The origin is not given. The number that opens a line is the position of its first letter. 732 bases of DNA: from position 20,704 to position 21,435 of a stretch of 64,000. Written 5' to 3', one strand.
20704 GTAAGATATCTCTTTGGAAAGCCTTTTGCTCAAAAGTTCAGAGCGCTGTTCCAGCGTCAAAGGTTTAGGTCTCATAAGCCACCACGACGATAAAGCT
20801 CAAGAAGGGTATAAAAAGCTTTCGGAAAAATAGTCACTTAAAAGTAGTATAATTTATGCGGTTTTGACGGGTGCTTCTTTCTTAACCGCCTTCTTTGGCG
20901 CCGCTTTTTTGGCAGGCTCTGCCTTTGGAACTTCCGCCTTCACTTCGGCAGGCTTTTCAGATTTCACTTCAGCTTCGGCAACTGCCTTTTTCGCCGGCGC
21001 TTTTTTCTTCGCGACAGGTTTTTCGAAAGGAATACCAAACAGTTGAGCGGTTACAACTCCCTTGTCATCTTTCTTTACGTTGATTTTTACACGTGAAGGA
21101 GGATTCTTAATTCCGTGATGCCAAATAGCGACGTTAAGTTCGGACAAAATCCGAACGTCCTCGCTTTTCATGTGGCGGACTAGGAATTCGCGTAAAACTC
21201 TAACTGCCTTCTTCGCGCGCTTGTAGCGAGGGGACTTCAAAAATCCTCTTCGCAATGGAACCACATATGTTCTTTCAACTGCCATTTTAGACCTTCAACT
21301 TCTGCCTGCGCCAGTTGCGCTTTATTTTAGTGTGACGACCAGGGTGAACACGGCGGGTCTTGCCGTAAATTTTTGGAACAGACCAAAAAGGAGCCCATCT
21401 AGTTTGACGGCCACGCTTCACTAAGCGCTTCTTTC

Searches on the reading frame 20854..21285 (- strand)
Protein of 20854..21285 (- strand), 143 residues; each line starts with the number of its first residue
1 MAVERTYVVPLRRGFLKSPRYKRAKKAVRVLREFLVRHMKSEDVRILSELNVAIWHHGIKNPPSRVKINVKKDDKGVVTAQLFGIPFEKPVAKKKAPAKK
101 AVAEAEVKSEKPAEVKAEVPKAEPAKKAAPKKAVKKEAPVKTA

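Call 44: search_protein_families(library=pfam, proteins=[window:20854-21285:-], max_evalue=0.001)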
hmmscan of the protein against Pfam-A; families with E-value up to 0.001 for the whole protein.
window:20854-21285:- (143 aa): 1 family
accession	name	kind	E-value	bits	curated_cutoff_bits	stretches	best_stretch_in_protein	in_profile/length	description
PF01198.24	Ribosomal_L31e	-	2e-15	57.2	25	1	3-72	3-72/82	Ribosomal protein L31e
